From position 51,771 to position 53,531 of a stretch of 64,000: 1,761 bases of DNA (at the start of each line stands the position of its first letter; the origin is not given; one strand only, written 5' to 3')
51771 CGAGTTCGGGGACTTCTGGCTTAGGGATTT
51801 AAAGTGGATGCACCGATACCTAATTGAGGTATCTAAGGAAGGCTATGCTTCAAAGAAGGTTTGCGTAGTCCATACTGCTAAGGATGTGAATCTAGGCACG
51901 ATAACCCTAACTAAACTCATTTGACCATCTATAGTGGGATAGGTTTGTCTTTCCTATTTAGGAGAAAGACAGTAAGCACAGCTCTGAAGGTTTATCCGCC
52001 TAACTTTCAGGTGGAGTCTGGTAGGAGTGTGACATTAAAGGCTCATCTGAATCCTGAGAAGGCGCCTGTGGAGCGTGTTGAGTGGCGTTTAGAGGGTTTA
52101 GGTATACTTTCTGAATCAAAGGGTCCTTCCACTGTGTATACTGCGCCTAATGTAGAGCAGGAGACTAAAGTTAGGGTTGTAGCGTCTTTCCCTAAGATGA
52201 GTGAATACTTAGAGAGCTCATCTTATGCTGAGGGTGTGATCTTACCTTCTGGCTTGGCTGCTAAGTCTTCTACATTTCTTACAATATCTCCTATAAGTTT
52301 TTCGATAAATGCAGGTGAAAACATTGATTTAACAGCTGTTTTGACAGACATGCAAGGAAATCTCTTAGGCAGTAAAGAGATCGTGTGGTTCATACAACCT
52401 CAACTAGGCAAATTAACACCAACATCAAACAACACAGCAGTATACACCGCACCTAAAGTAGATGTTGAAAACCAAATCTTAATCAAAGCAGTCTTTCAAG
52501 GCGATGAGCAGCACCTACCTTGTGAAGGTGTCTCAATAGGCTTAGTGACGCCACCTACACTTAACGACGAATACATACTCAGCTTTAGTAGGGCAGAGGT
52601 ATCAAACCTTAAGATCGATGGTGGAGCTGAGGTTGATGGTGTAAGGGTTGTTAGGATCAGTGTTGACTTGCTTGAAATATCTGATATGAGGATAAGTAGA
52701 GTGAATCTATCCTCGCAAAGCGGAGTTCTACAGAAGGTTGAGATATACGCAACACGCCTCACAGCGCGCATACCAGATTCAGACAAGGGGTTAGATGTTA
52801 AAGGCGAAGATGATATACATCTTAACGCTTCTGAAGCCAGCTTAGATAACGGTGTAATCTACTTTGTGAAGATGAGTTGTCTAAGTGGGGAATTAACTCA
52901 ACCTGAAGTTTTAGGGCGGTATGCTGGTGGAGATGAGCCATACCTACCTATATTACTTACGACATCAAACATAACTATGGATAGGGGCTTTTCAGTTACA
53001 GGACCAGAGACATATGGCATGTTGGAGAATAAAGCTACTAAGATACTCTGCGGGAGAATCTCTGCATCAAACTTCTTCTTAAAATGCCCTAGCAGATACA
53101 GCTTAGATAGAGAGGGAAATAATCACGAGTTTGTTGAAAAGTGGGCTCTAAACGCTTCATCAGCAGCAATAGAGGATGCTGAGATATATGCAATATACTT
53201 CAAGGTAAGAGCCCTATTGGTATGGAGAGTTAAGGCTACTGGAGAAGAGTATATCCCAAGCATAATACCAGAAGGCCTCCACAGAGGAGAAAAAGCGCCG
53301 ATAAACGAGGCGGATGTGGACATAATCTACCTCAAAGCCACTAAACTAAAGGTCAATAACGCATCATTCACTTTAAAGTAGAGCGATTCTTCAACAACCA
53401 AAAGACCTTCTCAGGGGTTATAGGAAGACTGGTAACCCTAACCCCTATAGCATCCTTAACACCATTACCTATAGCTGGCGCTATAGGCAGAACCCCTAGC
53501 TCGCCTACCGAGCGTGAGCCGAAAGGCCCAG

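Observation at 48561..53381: Transhydroxylase-like Mo enzyme (alpha+beta) translationally coupled to an unassigned 486-aa protein with two Ig-like repeats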

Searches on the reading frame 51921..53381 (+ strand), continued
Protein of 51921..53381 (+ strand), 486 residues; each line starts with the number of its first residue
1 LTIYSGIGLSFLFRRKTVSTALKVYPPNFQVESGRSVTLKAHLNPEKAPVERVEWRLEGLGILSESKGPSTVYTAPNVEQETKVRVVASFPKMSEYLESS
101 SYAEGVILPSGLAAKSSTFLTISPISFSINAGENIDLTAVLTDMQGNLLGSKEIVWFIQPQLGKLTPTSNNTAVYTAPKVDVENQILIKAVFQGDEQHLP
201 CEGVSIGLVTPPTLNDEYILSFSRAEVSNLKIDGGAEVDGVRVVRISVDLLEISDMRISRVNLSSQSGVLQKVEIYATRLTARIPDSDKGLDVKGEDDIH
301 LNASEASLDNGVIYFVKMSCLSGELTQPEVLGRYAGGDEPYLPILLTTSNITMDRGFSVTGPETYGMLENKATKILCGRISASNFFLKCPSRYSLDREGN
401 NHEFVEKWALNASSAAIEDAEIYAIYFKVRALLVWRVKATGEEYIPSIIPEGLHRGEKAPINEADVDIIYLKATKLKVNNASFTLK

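Call 88: search_protein_families(library=ncbifam, proteins=[L004:2490-3953:+, L092:2187-4799:+, L092:1583-2173:+, L096:15112-16752:+, L086:3215-4423:+, L092:10728-11351:+], max_evalue=0.00001)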
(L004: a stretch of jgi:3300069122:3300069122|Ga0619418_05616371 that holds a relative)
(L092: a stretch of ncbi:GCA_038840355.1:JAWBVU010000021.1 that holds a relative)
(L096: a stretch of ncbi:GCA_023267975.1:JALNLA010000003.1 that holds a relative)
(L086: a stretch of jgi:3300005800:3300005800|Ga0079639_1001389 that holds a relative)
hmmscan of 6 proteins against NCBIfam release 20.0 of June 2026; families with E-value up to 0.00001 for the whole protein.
L004:2490-3953:+ (487 aa): 7 families
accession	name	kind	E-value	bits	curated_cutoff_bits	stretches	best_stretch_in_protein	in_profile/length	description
TIGR00148.1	TIGR00148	subfamily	3.9e-101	338.9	244.85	1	6-415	1-413/438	UbiD family decarboxylase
TIGR02723.1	phenyl_P_alpha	equivalog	2.6e-96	323.2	564.6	1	4-479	8-479/485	phenylphosphate carboxylase subunit alpha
NF041204.1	VdcC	exception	4.5e-90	302.3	650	1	4-453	2-444/467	non-oxidative hydroxyarylic acid decarboxylases subunit C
TIGR03701.1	mena_SCO4490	equivalog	1.1e-81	274.8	495.9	1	9-419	2-421/433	menaquinone biosynthesis decarboxylase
TIGR02724.1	phenyl_P_beta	equivalog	1.1e-80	271.3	468.95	1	5-456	2-451/472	phenylphosphate carboxylase subunit beta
NF041219.1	BagN_FevL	exception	5.3e-76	256.1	1000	1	3-477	17-501/502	bagremycin/ferroverdin biosynthesis UbiD family decarboxylase BagN/FevL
NF008175.0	PRK10922.1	equivalog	1e-64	218.9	788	2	91-415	114-433/497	4-hydroxy-3-polyprenylbenzoate decarboxylase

L092:2187-4799:+ (870 aa): 5 families
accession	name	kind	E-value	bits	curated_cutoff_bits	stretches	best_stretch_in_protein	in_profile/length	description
NF007013.0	PRK09477.1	equivalog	5.3e-23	81.5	234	1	12-262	27-279/286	quinol dehydrogenase ferredoxin subunit NapH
TIGR02163.1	napH_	subfamily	7.9e-23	81.3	213.05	1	10-260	9-254/255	NapH/MauN family ferredoxin-type protein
NF046105.1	TransRegNosR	equivalog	4.3e-12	45.1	1000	1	72-249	485-662/680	transcriptional regulator NosR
TIGR02745.1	ccoG_rdxA_fixG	equivalog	1.7e-08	33.8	316.7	1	59-194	51-190/435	cytochrome c oxidase accessory protein CcoG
NF038196.1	ferrodoxin_EFR1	subfamily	4.2e-06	27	75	0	200-262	169-234/242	EFR1 family ferrodoxin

L092:1583-2173:+ (196 aa): 53 families (the best 25 are shown)
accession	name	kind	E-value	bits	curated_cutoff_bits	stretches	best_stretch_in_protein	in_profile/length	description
TIGR00397.1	mauM_napG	subfamily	6.3e-16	58.6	178.85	1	10-187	14-188/213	MauM/NapG family ferredoxin-type protein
NF007012.0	PRK09476.1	equivalog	6.3e-16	58.3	269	1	16-186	28-196/254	ferredoxin-type protein NapG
TIGR00402.1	napF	equivalog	3.1e-15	56.4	102.2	2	29-66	14-52/149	ferredoxin-type protein NapF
NF045874.1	Vhu_polyferre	exception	5.3e-15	55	600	1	110-192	90-175/381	F420-non-reducing hydrogenase associated-polyferredoxin VhuB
NF007382.0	PRK09898.1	equivalog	8.5e-13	48.3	213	1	137-190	116-170/208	ferredoxin-like protein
TIGR02700.1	flavo_MJ0208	hypoth_equivalog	1.2e-12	47.6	251.35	1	136-192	142-195/234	dihydromethanopterin reductase (acceptor)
NF045797.1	DsrO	equivalog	6.3e-12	45.4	200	1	143-190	102-149/235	sulfate reduction electron transfer complex DsrMKJOP subunit DsrO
NF006221.0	PRK08348.1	subfamily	7.9e-11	41.8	124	0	47-69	73-95/136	NADH-plastoquinone oxidoreductase subunit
NF058577.1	FdxA_fam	equivalog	8.6e-11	41.9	65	0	148-190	11-52/52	4Fe-4S ferredoxin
NF040864.1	HgcB_ferredoxin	equivalog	2.4e-10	40.1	99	1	134-193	6-63/93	mercury methylation ferredoxin HgcB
NF042909.1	FMH_DH_FwdF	exception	5.3e-10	38.9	375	1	111-191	103-195/336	tungsten-dependent formylmethanofuran dehydrogenase subunit FwdF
NF041715.1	arsenate_red_ArrB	equivalog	6.8e-10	38.9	450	1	141-191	54-104/233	arsenate respiratory reductase iron-sulfur subunit ArrB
TIGR04105.1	FeFe_hydrog_B1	subfamily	7.2e-10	38.1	450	1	142-193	111-161/462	monomeric [FeFe] hydrogenase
TIGR01971.1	NuoI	subfamily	9.1e-10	38.2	113.05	0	171-192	78-99/121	NADH-quinone oxidoreductase, chain I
NF004537.0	PRK05888.1-3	equivalog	1.1e-09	38.1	163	0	50-69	114-133/204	NADH-quinone oxidoreductase subunit NuoI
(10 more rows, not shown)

L096:15112-16752:+ (546 aa): 14 families
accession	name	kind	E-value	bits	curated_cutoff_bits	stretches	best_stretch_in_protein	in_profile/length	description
TIGR04190.1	B12_SAM_Ta0216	equivalog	6.5e-118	394.7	500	1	5-541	1-529/554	TIGR04190 family B12-binding domain/radical SAM domain protein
TIGR04367.1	HpnR_B12_rSAM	equivalog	4.1e-18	65.2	650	1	42-266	22-232/490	hopanoid C-3 methylase HpnR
TIGR04385.1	B12_rSAM_cofa1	equivalog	3.6e-16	59.4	450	1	35-395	13-370/438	B12 lower ligand biosynthesis radical SAM protein BzaD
TIGR02026.1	BchE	equivalog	4.2e-15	55.6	481.35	1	42-293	22-267/497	magnesium-protoporphyrin IX monomethyl ester anaerobic oxidative cyclase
TIGR04013.1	B12_SAM_MJ_1487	hypoth_equivalog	3.9e-14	52.3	251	1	76-233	35-170/382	TIGR04013 family B12-binding domain/radical SAM domain-containing protein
NF038361.1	rSAM_Sden_1168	equivalog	1.4e-11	43.7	575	1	76-336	132-397/560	Sden_1168 family B12-binding radical SAM P-methyltransferase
TIGR04072.2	rSAM_ladder_B12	equivalog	2.2e-11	43.1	360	1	34-382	10-342/443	lipid biosynthesis B12-binding/radical SAM protein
NF050148.1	rSAM_ApyD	equivalog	1.6e-10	40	750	1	101-264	90-243/645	RiPP biosynthesis radical SAM protein ApyD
TIGR03471.1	HpnJ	equivalog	3.3e-10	39.5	577.6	1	101-385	84-361/472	hopanoid biosynthesis associated radical SAM protein HpnJ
TIGR04479.1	bcpD_PhpK_rSAM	subfamily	1.1e-09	37.3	600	1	43-384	73-404/504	PhpK family radical SAM P-methyltransferase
TIGR03975.1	rSAM_ocin_1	subfamily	3.1e-08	32.6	281.85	1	100-263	143-307/606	RiPP maturation radical SAM C-methyltransferase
NF033712.0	B12_rSAM_KedN5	subfamily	5.1e-08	31.6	700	1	78-231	56-214/624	KedN5 family methylcobalamin-dependent radical SAM C-methyltransferase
NF040542.1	rSAM_RCCLKC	equivalog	3.1e-07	29.9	450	1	67-323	31-285/423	arsinothricin biosynthesis radical SAM protein ArsL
TIGR04014.1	B12_SAM_MJ_0865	equivalog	8.2e-07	28.1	360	1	84-271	38-211/434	methyl-coenzyme M reductase glutamine C-methyltransferase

L086:3215-4423:+ (402 aa): 61 families (the best 25 are shown)
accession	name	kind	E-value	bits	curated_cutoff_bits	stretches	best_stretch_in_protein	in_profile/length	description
TIGR04055.1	rSAM_NirJ2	equivalog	3.2e-71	240.5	500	1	77-395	6-323/326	putative heme d1 biosynthesis radical SAM protein NirJ2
TIGR04545.1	rSAM_ahbD_hemeb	equivalog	1.8e-70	238.1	500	1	76-394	5-335/339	heme b synthase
TIGR04053.2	TIGR04053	equivalog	1.9e-63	214.9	395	2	75-282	12-221/366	TIGR04053 family radical SAM/SPASM domain-containing protein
TIGR04054.1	rSAM_NirJ1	equivalog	2.8e-46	157.9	650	1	68-394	33-380/387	putative heme d1 biosynthesis radical SAM protein NirJ1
TIGR04546.1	rSAM_ahbC_deAc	equivalog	4.7e-46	157.3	650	1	71-394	39-383/390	12,18-didecarboxysiroheme deacetylase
TIGR04303.1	GeoRSP_rSAM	equivalog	1.7e-45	156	400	1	77-394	11-324/325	GeoRSP system radical SAM/SPASM protein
TIGR04051.1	rSAM_NirJ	equivalog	6.4e-43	147.1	515.45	2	76-252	7-183/354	heme d1 biosynthesis radical SAM protein NirJ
TIGR04347.1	pseudo_SAM_Halo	equivalog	1.7e-38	132.9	525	2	71-277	38-244/390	TIGR04347 family pseudo-SAM/SPASM protein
NF050035.1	rSAM_WgK_link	exception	8.3e-37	127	650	2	76-258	14-197/367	radical SAM/SPASM peptide maturase WgkB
TIGR03962.1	mycofact_rSAM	equivalog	1.6e-36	126.2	265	1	75-382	16-319/339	mycofactocin radical SAM maturase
TIGR02109.1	PQQ_syn_pqqE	equivalog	3.1e-34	118.5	381.35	1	75-394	11-330/358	pyrroloquinoline quinone biosynthesis protein PqqE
TIGR04251.1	SCM_rSAM_ScmF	equivalog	2.9e-29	102.6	400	1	77-384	10-329/353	SynChlorMet cassette radical SAM/SPASM protein ScmF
NF045574.1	sacti_mat_StsB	exception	4.9e-29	101.5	625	1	77-379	102-398/466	StsB family radical SAM/SPASM domain sactipeptide maturase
TIGR04250.1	SCM_rSAM_ScmE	equivalog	6e-29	101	400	1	75-386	7-337/358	SynChlorMet cassette radical SAM/SPASM protein ScmE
TIGR03913.1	rad_SAM_trio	equivalog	3.6e-28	98.2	591.75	1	72-385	20-344/477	GDL motif peptide-associated radical SAM/SPASM maturase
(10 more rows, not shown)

L092:10728-11351:+ (207 aa): 0 families

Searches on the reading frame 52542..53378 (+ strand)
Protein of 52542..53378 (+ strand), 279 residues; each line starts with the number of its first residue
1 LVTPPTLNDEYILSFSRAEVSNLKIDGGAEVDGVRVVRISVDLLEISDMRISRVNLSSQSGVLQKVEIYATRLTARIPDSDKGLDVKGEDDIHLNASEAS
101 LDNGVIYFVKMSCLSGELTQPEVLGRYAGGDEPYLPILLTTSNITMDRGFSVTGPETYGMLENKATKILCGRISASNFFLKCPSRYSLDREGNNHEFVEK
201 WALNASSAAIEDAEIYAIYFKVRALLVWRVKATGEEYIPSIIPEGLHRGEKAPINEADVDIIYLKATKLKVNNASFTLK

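Call 64: predict_structure(alignment_id=A4)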
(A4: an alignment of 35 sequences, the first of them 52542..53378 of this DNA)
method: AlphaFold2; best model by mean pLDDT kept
length: 279 residues; sequences in the alignment: 35
mean_pLDDT: 94.0   pTM: 0.89
mean pLDDT of the five models: 94.0, 93.3, 93.2, 92.9, 92.9
residues with pLDDT >= 90: 235; 70-90: 40; 50-70: 2; < 50: 2
segments of 3 or more residues with pLDDT < 50: none
pLDDT, mean of each block of 10 residues (from residue 1): 72 98 95 94 98 95 98 95 93 95 97 98 91 92 96 94 95 98 93 93 97 98 90 92 87 95 98 94
secondary structure, 60 per line:
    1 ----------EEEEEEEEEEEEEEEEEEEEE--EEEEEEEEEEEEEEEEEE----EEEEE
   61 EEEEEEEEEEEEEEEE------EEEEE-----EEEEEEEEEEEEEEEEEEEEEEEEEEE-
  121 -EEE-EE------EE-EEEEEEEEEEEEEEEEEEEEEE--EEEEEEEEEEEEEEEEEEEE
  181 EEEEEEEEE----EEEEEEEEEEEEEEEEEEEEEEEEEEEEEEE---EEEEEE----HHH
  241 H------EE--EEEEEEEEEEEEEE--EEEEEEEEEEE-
elements in order: E11-31 E34-51 E56-76 E83-87 E93-119 E122-124 E137-158 E161-189 E194-224 E228-233 H238-241 E252-265 E268-278

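Call 67: fold_search(model_id=the predicted structure, library=pdb)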
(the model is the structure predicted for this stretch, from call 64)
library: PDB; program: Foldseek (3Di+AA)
matches with E <= 10: 772; with E <= 0.001: 0
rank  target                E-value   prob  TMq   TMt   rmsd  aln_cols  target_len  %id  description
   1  4dcb_A                3.3e-03  0.06  0.11  0.11  24.6       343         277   10  Y. pestis Plasminogen Activator Pla in Complex with Human Plasminogen Activation Loop Peptide ALP11 (released 2012-06-06)
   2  2r89_A                5.4e-03  0.04  0.10  0.08  22.0       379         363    8  Crystal structure of the long-chain fatty acid transporter FadL mutant delta N3 (released 2008-09-23)
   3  1w99                  5.7e-03  0.08  0.12  0.08  18.1       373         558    8  Mosquito-larvicidal toxin Cry4Ba from Bacillus thuringiensis ssp. Israelensis (released 2005-04-11)
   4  7zjw_E                6.8e-03  0.08  0.12  0.09  18.3       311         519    9  Rabbit 80S ribosome as it decodes the Sec-UGA codon (released 2022-10-19)
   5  1t1l_A                6.8e-03  0.04  0.11  0.08  28.2       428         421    9  Crystal structure of the long-chain fatty acid transporter FadL (released 2004-06-15)
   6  2r8a_A                6.8e-03  0.02  0.08  0.07  24.6       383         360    8  Crystal structure of the long-chain fatty acid transporter FadL mutant delta N8 (released 2008-09-23)
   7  7xw0_B                7.7e-03  0.07  0.12  0.12  22.6       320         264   11  Crystal structure of pOmpT (released 2023-05-31)
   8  2x55                  8.1e-03  0.04  0.09  0.09  26.3       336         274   11  Yersinia Pestis Plasminogen Activator Pla (Native) (released 2010-07-28)
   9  2x4m_A                9.7e-03  0.06  0.12  0.11  25.4       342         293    9  Yersinia Pestis Plasminogen Activator Pla (released 2010-07-28)
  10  4kr8_B                9.7e-03  0.04  0.11  0.10  20.2       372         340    9  Salmonella typhi OmpF complex with Daunomycin (released 2014-05-28)
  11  9a34_MODEL_1_A        1.2e-02  0.06  0.11  0.11  25.6       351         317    9  Model of E. coli OmpT by in-cell photo-crosslinking MS and deep learning (released 2023-02-24)
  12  2a6z                  1.9e-02  0.04  0.09  0.09  16.8       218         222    7  Crystal structure of Emp47p carbohydrate recognition domain (CRD), monoclinic crystal form 1 (released 2006-01-31)
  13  9h8i                  2.4e-02  0.05  0.12  0.09  20.1       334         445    7  Crystallization of B. licheniformis levanase (released 2025-04-30)
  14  4pc6_B                2.7e-02  0.07  0.11  0.09  16.4       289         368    6  Elongation factor Tu:Ts complex with bound GDPNP (released 2015-05-06)
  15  4kr8_C                2.7e-02  0.03  0.11  0.10  20.9       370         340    8  Salmonella typhi OmpF complex with Daunomycin (released 2014-05-28)
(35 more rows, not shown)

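Call 91: search_solved_structures(query=A4, max_evalue=1)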
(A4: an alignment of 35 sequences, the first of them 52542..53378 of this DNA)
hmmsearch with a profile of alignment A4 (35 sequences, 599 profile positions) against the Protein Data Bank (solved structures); distinct sequences matched with E-value up to 1: 4.
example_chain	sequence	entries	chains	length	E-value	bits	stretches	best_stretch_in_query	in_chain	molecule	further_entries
7quz_AAA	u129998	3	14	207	5e-06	28.6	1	125-172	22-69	Beta-1,3-glucanase bglH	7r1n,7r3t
6qvk_1A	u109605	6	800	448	0.017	16.9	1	118-180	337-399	Major capsid protein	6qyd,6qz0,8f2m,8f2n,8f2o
5dn0_A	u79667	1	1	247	0.64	11.8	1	330-448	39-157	beta1 t1555 loop variant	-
5vl3_Q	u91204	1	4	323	0.88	11.3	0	34-81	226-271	B-cell receptor CD22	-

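Call 97: fold_search(model_id=the predicted structure, library=viral)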
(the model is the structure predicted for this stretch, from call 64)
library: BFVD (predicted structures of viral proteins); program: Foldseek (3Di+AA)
matches with E <= 10: 854; with E <= 0.001: 0
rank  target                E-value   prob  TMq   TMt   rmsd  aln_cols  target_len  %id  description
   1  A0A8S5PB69            1.1e-03  0.28  0.15  0.10  17.4       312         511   10  Uncharacterized protein [Myoviridae sp. ctBrv3]
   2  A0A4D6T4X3            1.4e-03  0.12  0.13  0.07  20.2       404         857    9  (no name in the UniProt tables at hand)
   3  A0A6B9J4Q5            1.9e-03  0.07  0.11  0.07  23.7       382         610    6  (no name in the UniProt tables at hand)
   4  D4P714                2.1e-03  0.12  0.14  0.12  16.6       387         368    9  (no name in the UniProt tables at hand)
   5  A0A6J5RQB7            2.5e-03  0.05  0.09  0.06  22.6       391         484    9  Uncharacterized protein [uncultured Caudovirales phage]
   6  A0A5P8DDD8            2.9e-03  0.08  0.13  0.09  18.3       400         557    9  Minor tail protein [Gordonia phage Suerte]
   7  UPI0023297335         3.5e-03  0.08  0.11  0.07  18.2       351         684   10  (no name look-up for this kind of identifier)
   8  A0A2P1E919            5.6e-03  0.04  0.10  0.06  19.0       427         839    7  Spike protein (Fragment) [Human coronavirus NL63]
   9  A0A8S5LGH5            7.6e-03  0.06  0.11  0.06  22.7       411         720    8  Collagen alpha 1(VIII) chain protein [Siphoviridae sp. ctDo63]
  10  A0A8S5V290            8.5e-03  0.06  0.11  0.09  18.9       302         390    7  Uncharacterized protein [Myoviridae sp. ctJ2i1]
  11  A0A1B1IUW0            9.1e-03  0.07  0.10  0.12  14.9       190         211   10  (no name in the UniProt tables at hand)
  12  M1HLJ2                1.1e-02  0.05  0.11  0.09  18.4       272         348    7  (no name in the UniProt tables at hand)
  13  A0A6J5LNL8            1.1e-02  0.04  0.08  0.10  21.2       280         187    8  Outer membrane protein beta-barrel [uncultured Caudovirales phage]
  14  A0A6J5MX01            1.2e-02  0.08  0.15  0.15  16.3       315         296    8  Uncharacterized protein [uncultured Caudovirales phage]
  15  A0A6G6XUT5            1.6e-02  0.07  0.14  0.07  23.4       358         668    8  (no name in the UniProt tables at hand)
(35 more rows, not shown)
